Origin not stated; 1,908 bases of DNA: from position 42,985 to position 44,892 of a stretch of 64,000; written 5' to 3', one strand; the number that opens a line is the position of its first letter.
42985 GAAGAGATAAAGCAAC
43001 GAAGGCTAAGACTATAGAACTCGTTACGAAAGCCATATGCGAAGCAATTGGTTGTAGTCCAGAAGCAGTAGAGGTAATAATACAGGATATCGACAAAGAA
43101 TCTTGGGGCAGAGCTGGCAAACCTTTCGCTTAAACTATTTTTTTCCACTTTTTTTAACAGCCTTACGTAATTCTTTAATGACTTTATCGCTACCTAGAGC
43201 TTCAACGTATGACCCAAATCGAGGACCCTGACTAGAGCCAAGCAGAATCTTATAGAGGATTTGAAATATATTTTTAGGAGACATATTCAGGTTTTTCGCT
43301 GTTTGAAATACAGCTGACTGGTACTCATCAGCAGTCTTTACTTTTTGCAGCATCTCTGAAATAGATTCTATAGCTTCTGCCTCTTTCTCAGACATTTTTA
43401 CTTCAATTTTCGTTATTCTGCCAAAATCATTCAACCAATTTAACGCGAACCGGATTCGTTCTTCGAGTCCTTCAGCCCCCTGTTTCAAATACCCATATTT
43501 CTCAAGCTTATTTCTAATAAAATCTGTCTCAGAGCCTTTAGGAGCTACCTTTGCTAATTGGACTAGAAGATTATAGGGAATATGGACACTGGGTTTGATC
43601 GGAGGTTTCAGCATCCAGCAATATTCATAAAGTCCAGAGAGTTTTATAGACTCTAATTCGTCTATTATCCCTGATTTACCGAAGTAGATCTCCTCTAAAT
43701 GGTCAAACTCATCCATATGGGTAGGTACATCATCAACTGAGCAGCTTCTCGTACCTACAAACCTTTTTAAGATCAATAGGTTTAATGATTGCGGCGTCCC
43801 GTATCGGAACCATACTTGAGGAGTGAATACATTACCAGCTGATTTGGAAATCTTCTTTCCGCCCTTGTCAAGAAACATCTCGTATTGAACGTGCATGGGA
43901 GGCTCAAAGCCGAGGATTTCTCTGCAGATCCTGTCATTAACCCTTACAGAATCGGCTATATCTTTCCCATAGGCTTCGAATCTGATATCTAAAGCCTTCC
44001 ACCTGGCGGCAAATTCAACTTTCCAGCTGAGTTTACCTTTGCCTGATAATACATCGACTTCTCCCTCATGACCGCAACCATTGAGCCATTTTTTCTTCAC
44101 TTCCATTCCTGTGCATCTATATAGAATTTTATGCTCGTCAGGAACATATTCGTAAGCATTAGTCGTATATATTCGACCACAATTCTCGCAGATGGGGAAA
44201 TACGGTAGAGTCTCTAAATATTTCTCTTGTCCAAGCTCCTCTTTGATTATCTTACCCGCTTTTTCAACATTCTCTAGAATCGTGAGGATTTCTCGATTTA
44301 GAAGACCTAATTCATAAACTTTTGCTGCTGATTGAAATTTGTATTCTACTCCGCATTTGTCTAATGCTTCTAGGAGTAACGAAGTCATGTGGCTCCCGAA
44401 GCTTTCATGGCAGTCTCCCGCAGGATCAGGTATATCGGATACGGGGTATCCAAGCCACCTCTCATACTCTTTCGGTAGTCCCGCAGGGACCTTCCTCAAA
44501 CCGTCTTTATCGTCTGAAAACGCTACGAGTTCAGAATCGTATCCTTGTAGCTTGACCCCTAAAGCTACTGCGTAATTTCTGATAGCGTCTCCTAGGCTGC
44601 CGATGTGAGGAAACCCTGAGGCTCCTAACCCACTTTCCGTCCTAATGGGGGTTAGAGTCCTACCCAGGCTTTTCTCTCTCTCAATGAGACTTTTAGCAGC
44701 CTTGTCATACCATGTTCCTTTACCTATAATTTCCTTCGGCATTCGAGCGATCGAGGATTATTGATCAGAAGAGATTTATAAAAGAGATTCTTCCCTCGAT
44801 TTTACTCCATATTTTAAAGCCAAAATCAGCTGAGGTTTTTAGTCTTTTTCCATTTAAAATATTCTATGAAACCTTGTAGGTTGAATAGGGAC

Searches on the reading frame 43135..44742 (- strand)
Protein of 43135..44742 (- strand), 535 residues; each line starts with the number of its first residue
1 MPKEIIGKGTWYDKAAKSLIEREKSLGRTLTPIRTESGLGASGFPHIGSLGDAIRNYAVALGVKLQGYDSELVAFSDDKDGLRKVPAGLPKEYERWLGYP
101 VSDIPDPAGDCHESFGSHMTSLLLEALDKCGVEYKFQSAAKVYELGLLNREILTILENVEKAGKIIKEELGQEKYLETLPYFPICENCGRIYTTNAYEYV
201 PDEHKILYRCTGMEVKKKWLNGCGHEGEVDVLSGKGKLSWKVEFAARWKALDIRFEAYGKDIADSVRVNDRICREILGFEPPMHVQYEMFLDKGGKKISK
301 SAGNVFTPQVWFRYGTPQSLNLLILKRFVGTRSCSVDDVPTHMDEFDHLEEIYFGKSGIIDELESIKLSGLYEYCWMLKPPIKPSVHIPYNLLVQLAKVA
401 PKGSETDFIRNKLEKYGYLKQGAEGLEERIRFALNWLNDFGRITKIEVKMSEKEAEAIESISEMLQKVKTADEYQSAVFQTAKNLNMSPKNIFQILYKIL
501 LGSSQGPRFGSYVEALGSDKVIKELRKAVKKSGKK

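Call 95: search_protein_families(library=pfam, proteins=[window:43135-44742:-], max_evalue=0.00001)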
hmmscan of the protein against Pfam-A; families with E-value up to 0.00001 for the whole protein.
window:43135-44742:- (535 aa): 2 families
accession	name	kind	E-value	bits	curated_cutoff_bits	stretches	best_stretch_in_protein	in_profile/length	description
PF01921.24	tRNA-synt_1f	-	6e-105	351.5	27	1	10-355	2-341/360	tRNA synthetases class I (K)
PF19269.4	Anticodon_2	-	5.3e-07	30.6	23.6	1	449-528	56-140/141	Anticodon binding domain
